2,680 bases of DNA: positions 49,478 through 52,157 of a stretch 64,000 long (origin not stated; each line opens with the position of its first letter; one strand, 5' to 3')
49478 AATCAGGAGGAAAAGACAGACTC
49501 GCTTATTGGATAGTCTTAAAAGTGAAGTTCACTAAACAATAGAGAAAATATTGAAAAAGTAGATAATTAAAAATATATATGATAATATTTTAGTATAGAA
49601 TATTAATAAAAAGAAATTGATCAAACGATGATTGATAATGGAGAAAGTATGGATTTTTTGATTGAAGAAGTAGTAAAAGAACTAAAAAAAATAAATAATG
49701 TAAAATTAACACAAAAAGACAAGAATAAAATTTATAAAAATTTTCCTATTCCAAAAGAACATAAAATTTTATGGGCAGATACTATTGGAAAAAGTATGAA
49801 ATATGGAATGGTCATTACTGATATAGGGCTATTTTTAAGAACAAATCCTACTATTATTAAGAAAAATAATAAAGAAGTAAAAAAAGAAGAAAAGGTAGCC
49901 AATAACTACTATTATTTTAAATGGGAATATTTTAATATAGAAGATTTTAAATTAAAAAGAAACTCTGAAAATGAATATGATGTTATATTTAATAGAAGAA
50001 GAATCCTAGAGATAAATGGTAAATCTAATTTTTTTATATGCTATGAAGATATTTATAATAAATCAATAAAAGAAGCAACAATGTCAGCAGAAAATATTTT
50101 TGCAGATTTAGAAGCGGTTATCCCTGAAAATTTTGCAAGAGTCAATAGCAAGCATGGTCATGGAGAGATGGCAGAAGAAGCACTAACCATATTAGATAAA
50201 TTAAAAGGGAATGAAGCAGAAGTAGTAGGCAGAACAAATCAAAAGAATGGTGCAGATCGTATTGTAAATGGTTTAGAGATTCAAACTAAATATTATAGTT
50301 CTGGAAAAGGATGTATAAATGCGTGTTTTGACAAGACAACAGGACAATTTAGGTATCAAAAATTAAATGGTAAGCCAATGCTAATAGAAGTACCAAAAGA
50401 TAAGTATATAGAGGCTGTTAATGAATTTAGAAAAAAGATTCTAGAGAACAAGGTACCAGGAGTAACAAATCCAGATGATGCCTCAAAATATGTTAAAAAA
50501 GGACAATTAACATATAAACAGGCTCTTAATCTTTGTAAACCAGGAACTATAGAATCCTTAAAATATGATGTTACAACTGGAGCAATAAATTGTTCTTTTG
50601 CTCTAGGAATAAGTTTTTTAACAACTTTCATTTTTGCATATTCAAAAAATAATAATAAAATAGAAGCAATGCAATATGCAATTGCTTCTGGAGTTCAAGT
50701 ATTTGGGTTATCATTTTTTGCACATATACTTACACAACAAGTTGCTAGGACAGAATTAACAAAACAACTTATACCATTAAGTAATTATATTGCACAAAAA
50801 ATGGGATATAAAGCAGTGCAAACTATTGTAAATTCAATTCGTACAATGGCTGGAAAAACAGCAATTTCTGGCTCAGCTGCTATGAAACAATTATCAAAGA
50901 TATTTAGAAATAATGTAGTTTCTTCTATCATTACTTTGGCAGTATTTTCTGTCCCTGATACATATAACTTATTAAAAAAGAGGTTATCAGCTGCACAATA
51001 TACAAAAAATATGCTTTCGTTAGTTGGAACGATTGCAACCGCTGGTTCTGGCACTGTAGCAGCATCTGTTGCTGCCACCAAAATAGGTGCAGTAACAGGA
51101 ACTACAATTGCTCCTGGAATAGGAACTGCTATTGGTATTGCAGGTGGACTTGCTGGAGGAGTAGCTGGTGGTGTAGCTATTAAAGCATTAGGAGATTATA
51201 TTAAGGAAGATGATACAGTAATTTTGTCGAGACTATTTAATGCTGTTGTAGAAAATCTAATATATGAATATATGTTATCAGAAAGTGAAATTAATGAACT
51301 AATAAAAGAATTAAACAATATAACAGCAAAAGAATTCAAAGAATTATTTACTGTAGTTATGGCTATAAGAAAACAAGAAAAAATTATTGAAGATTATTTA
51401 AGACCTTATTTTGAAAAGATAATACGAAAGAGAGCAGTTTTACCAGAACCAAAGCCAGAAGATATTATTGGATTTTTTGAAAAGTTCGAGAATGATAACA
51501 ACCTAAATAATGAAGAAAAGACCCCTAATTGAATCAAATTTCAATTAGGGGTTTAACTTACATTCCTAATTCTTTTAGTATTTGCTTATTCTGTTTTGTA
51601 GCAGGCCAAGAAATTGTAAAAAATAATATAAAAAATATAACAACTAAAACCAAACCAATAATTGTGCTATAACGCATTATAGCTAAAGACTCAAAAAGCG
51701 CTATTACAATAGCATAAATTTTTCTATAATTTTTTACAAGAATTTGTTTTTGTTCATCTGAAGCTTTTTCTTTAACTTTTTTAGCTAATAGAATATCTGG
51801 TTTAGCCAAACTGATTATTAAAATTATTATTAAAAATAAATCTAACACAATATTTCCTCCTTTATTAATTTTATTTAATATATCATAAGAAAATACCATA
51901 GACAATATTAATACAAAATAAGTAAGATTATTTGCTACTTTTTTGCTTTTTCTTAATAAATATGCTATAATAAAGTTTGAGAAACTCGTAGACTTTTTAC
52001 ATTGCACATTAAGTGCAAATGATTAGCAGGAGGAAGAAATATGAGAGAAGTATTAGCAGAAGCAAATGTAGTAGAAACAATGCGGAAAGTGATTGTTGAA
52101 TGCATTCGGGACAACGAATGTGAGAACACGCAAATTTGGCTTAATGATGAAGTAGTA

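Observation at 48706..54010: tRNA-Leu-anchored accessory segment encoding a 627-aa PH-like plus glycine-zipper membrane protein, a DUF4160 pseudogene and a Sel1-repeat protein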

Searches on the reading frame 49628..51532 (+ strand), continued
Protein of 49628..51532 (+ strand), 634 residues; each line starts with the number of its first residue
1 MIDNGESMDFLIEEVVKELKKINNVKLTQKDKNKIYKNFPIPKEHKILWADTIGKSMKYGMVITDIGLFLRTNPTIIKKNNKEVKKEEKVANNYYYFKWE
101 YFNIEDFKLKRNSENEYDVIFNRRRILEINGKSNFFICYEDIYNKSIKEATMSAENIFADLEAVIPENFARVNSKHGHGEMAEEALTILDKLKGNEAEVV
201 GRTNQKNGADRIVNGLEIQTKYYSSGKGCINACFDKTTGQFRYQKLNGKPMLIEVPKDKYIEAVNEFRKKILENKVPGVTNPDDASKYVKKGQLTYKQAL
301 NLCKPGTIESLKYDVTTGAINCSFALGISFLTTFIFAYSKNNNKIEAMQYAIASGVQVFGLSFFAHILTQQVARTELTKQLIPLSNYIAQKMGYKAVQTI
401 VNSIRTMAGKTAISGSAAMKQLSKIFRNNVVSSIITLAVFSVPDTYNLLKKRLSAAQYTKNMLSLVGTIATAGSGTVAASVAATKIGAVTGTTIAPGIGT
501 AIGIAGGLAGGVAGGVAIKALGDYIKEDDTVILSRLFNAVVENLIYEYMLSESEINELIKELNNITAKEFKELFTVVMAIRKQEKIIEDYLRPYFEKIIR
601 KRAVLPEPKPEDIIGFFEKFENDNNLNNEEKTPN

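Call 75: get_annotated_region(hit=H1, flank=6000)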
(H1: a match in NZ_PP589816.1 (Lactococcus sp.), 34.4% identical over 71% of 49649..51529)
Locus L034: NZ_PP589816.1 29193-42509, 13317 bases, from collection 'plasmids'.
description: Lactococcus sp. strain NCDO184 plasmid pNCDO184A, complete sequence
organism: Lactococcus sp. (NCBI taxid 44273)
taxonomy: Bacteria; Bacillota; Bacilli; Lactobacillales; Streptococcaceae; Lactococcus; Lactococcus sp.
host: -; source: Bacterial culture,Dairy environment; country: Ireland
typing (MOB-suite, as given by PLSDB): conjugative; replicon rep_cluster_520,rep_cluster_664; relaxase MOBQ; mating-pair formation MPF_T
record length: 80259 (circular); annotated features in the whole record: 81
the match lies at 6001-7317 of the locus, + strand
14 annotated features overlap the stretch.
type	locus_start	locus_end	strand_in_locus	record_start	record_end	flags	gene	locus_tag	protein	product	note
CDS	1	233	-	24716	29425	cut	-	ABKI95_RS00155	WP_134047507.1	DEAD/DEAH box helicase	-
CDS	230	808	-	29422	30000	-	-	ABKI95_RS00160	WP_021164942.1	hypothetical protein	-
CDS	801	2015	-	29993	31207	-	-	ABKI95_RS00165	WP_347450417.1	RepB family plasmid replication initiator protein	GO:0006270 - DNA replication initiation [Evidence IEA]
CDS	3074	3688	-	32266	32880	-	-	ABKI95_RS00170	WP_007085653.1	replication protein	-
CDS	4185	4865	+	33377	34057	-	-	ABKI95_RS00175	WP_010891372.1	IS6 family transposase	-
CDS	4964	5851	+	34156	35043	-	-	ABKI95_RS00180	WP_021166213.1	WYL domain-containing protein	-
CDS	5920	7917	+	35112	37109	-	-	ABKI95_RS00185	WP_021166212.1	glycine zipper family protein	-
CDS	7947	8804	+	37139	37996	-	-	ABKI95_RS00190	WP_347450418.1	hypothetical protein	-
CDS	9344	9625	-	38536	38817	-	-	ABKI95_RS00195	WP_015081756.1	hypothetical protein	-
CDS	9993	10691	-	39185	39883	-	-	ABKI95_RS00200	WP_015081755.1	CPBP family intramembrane glutamic endopeptidase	-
CDS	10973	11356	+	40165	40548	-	-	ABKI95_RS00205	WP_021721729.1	DDE-type integrase/transposase/recombinase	-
CDS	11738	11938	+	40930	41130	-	-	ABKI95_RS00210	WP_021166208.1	bacteriocin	-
CDS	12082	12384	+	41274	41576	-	-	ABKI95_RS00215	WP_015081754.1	bacteriocin immunity protein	GO:0030153 - bacteriocin immunity [Evidence IEA]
CDS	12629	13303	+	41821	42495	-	-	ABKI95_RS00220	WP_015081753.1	IS6 family transposase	-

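Call 86: search_protein_families(library=pfam, proteins=[L033:7932-9881:+, L034:5920-7914:+, L034:4964-5848:+, L034:7947-8801:+, L032:6495-6920:+, L032:5239-6156:+], max_evalue=0.01)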
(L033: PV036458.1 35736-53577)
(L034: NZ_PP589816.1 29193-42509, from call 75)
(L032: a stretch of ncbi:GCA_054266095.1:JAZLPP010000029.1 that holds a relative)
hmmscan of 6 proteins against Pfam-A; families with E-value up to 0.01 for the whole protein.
L033:7932-9881:+ (650 aa): 0 families

L034:5920-7914:+ (665 aa): 0 families

L034:4964-5848:+ (295 aa): 1 family
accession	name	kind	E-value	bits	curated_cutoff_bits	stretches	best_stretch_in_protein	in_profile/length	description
PF13280.12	WYL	-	9.6e-11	42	21.8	1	144-208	6-69/70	WYL domain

L034:7947-8801:+ (285 aa): 0 families

L032:6495-6920:+ (142 aa): 1 family
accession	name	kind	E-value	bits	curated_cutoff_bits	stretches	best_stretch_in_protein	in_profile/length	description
PF10722.14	YbjN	-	5.8e-07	30.2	22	1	8-137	5-124/126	Putative bacterial sensory transduction regulator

L032:5239-6156:+ (306 aa): 4 families
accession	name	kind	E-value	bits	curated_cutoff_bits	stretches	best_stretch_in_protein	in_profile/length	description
PF13280.12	WYL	-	9.1e-08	32.4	21.8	1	153-217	6-69/70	WYL domain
PF08279.18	HTH_11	-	4.1e-07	30.2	25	1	12-63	1-44/55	HTH domain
PF04218.19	CENP-B_N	-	0.00087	19.3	21.2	0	14-45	13-42/53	CENP-B N-terminal DNA-binding domain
PF08220.18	HTH_DeoR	-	0.0015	18.7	21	1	15-50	4-39/57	DeoR-like helix-turn-helix domain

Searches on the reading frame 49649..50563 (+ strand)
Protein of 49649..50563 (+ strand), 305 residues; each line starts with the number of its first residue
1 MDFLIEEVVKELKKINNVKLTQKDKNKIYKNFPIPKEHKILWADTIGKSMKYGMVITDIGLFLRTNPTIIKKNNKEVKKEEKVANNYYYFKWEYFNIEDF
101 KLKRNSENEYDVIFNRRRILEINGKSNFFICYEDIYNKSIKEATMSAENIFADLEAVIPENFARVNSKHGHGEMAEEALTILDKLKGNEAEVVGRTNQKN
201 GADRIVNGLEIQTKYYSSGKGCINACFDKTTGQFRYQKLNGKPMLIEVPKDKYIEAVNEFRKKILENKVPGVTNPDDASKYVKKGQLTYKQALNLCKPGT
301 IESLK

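Call 38: predict_structure(alignment_id=A2)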
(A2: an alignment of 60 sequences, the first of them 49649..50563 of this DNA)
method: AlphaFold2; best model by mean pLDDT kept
length: 305 residues; sequences in the alignment: 60
mean_pLDDT: 82.4   pTM: 0.49
mean pLDDT of the five models: 82.4, 81.3, 80.5, 79.4, 79.4
residues with pLDDT >= 90: 119; 70-90: 131; 50-70: 43; < 50: 12
segments of 3 or more residues with pLDDT < 50: 163-166, 300-305
pLDDT, mean of each block of 10 residues (from residue 1): 84 80 90 92 74 91 90 88 89 89 87 90 84 86 56 54 51 74 84 72 89 91 93 90 92 93 94 91 89 67 42
secondary structure, 60 per line:
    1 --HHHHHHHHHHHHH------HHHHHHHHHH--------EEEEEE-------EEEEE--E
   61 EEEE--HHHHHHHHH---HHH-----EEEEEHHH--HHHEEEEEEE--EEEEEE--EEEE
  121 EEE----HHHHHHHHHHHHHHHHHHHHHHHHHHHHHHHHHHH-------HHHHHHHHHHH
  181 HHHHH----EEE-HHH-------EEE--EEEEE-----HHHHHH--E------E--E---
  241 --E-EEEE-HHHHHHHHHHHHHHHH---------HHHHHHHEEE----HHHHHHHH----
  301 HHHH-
elements in order: H3-15 H22-31 E40-45 E53-57 E60-64 H67-75 E87-91 E100-106 E109-114 E117-123 H128-162 H170-185 E190-192 E204-206 E209-213 H219-224 E245-248 H250-265 H275-281 E282-284 H289-296 H301-304

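Call 42: fold_search(model_id=the predicted structure, library=pdb)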
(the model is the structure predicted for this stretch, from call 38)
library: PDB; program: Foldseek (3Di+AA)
matches with E <= 10: 315; with E <= 0.001: 0
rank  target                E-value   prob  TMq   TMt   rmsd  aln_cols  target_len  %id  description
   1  5c6r_B                1.1e-01  0.44  0.15  0.31   9.4       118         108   14  Crystal structure of PH domain of ASAP1 (released 2015-10-07)
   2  5c79_B                1.4e-01  0.38  0.15  0.33   9.5       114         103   12  PH domain of ASAP1 in complex with diC4-PtdIns(4,5)P2 (released 2015-10-07)
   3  2ost_A                2.5e-01  0.57  0.18  0.33   6.8       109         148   13  The structure of a bacterial homing endonuclease : I-Ssp6803I (released 2007-03-20)
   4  5c6r_A                2.5e-01  0.28  0.15  0.31   9.8       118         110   14  Crystal structure of PH domain of ASAP1 (released 2015-10-07)
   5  3au5_A                2.7e-01  0.47  0.18  0.12   9.2       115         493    8  Structure of the human myosin-X MyTH4-FERM cassette (released 2011-07-13)
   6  8e20_A                2.7e-01  0.23  0.18  0.03  14.3       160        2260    8  Cryo-EM structure of the full-length human NF1 dimer (released 2023-04-26)
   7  2da0_MODEL_1_A        2.9e-01  0.25  0.15  0.31   9.4       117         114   11  Solution structure of the PH domain of PIP2-dependent ARF1 GTPase-activating protein from human (released 2006-06-13)
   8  4tkd_C                3.0e-01  0.72  0.13  0.28   3.2        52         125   21  Sulfolobus solfataricus HJC mutants (released 2015-08-12)
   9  5c79_A                3.2e-01  0.23  0.15  0.34   9.5       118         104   12  PH domain of ASAP1 in complex with diC4-PtdIns(4,5)P2 (released 2015-10-07)
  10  1rj2_D                3.8e-01  0.20  0.16  0.15  11.4       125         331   12  Crystal structure of the DH/PH fragment of Dbs without bound GTPase (released 2004-06-29)
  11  4tkd_A                4.1e-01  0.66  0.12  0.28   2.8        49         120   20  Sulfolobus solfataricus HJC mutants (released 2015-08-12)
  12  8t0d                  4.3e-01  0.30  0.16  0.14   9.7       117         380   11  Crystal structure of integrin beta-2 tail bound to the FERM-folded talin head domain with E269A/Y270A/K306Q triple mutat (released 2024-07-03)
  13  2ost_B                4.9e-01  0.66  0.15  0.29   6.9        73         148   15  The structure of a bacterial homing endonuclease : I-Ssp6803I (released 2007-03-20)
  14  2e2x_A                4.9e-01  0.20  0.16  0.19   7.7       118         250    9  Sec14 Homology Module of Neurofibromin in complex with phosphatitylethanolamine (released 2007-10-02)
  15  1zc3_B                5.2e-01  0.23  0.17  0.36   9.5       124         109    8  Crystal structure of the Ral-binding domain of Exo84 in complex with the active RalA (released 2005-06-14)
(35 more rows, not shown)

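Call 48: fold_search(model_id=the predicted structure, library=viral)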
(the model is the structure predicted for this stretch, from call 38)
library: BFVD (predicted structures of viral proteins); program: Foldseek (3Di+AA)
matches with E <= 10: 606; with E <= 0.001: 0
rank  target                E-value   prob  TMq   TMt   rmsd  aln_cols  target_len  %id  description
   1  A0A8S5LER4            5.2e-03  0.91  0.18  0.20  12.1       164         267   13  Bacterial PH domain protein [Siphoviridae sp. ct3CA7]
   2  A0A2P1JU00            2.5e-02  0.57  0.21  0.20  11.1       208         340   15  Putative tail tape measure protein [Anoxybacillus phage A403]
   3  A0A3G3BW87            2.8e-02  0.60  0.17  0.21  17.8       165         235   12  (no name in the UniProt tables at hand)
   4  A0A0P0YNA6            4.6e-02  0.94  0.15  0.24  13.2        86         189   22  (no name in the UniProt tables at hand)
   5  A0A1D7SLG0            5.1e-02  0.99  0.15  0.26   3.3        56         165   20  Uncharacterized protein [Cyanophage S-RIM14]
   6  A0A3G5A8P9            6.9e-02  0.15  0.16  0.11  23.9       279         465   11  C2H2-type domain-containing protein [Hyperionvirus sp.]
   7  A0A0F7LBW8            1.1e-01  0.91  0.15  0.31   7.3        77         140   21  Head to tail connector [uncultured marine virus]
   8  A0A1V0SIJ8            1.2e-01  0.12  0.15  0.09  19.7       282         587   14  Uncharacterized protein [Klosneuvirus KNV1]
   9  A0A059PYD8            1.2e-01  0.69  0.13  0.19   5.3        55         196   20  Uncharacterized protein [Anabaena phage A-4L]
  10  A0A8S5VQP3            1.2e-01  0.10  0.16  0.16  23.4       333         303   10  (no name in the UniProt tables at hand)
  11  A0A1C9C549            1.4e-01  0.18  0.20  0.27  19.0       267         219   12  Putative Kila-N domain-containing protein [Heterosigma akashiwo virus 01]
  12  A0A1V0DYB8            1.6e-01  0.20  0.12  0.22  11.5       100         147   15  Uncharacterized protein [Dinoroseobacter phage vB_DshS-R5C]
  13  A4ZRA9                1.7e-01  0.84  0.15  0.39   6.9        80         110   19  Gp28 [Synechococcus phage Syn5]
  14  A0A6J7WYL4            2.5e-01  0.85  0.15  0.30   4.0        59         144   20  Uncharacterized protein [uncultured Caudovirales phage]
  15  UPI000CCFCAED         2.8e-01  0.41  0.20  0.21   8.1       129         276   10  (no name look-up for this kind of identifier)
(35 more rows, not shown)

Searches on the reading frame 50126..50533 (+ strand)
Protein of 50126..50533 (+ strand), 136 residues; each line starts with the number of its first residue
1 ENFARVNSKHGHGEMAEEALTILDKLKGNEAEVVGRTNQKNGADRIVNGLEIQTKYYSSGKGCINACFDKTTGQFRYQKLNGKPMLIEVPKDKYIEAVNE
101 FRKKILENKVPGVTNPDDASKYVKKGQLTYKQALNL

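Call 63: search_protein_representatives(protein=window:50126-50533:+)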
Query: 136 residues. Proteins with E-value up to 0.001 (for the whole library): 830; up to 1e-10: 649; up to 1e-30: 75. The best 150 are listed.
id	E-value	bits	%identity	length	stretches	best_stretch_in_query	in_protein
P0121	4.2e-57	208.1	73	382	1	2-136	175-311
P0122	8.3e-48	178.0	71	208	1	17-135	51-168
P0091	1.5e-44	167.4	67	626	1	2-136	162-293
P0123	1.6e-42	160.9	80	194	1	48-136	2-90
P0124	4.9e-41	156.1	56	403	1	3-136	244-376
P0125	8.6e-41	155.3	59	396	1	2-133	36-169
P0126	1.6e-40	154.4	54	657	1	1-136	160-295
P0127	7.7e-40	152.2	54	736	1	3-136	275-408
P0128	2.6e-38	147.3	54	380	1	2-134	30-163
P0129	3.4e-38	146.9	56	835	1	9-135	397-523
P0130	3.4e-38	146.9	55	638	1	4-136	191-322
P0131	1.1e-37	145.2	57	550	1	4-136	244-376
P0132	2.1e-37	144.3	55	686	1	6-136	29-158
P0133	6.9e-37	142.7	55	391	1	4-136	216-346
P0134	6.9e-37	142.7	54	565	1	4-135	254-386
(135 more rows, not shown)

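Call 69: search_protein_families(library=pfam, alignment_id=A4, max_evalue=0.1)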
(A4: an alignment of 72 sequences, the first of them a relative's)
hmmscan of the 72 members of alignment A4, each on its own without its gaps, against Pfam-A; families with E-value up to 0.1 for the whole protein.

A. member 1, P0126 (657 aa): 1 family
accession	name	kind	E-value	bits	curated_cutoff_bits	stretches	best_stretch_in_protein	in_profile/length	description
PF04376.19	ATE_N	-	0.063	14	27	0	173-193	22-42/72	Arginine-tRNA-protein transferase, N terminus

B. families by the number of members that match (of 72 scanned): 53 families (the first 25 are shown)
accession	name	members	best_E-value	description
PF21724.2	DUF6861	8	0.00098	Family of unknown function (DUF6861)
PF20721.2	C19orf12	8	0.0017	C19orf12-like protein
PF06897.17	DUF1269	6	0.00019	Protein of unknown function (DUF1269)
PF13488.11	Gly-zipper_Omp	3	0.007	Glycine zipper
PF13240.11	Zn_Ribbon_1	2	0.00028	zinc-ribbon domain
PF12773.13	DZR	2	0.00096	Double zinc ribbon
PF13248.11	Zn_ribbon_3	2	0.0028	zinc-ribbon domain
PF05818.17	TraT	2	0.0034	Enterobacterial TraT complement resistance protein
PF02382.20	RTX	2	0.0069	N-terminal domain in RTX protein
PF08238.18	Sel1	1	3.3e-22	Sel1 repeat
PF03781.23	FGE-sulfatase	1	1.1e-15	Sulfatase-modifying factor enzyme 1-like domain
PF01554.23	MatE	1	0.0011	MatE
PF09743.14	E3_UFM1_ligase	1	0.0032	E3 UFM1-protein ligase 1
PF09335.16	VTT_dom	1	0.0039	VTT domain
PF05099.18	TerB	1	0.0043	Tellurite resistance protein TerB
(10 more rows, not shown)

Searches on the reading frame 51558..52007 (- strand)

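Call 4: search_protein_families(library=pfam, proteins=[window:51558-52007:-], max_evalue=0.1)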
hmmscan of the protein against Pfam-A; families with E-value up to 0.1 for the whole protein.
window:51558-52007:- (149 aa): 0 families

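Call 7: search_protein_families(library=ncbifam, proteins=[window:51558-52007:-], max_evalue=0.1)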
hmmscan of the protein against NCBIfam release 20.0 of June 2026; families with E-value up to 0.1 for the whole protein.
window:51558-52007:- (149 aa): 0 families

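Call 8: search_protein_families(library=padloc, proteins=[window:51558-52007:-], max_evalue=0.1)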
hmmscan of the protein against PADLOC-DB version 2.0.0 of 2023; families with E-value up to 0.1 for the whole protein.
window:51558-52007:- (149 aa): 0 families

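Call 12: search_protein_families(library=phrogs, proteins=[window:51558-52007:-], max_evalue=0.01)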
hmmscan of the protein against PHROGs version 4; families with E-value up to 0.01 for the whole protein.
window:51558-52007:- (149 aa): 1 family
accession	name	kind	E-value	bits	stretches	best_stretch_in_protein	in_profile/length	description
phrog_17929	-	unknown function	0.0007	20.6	1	116-147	5-36/66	-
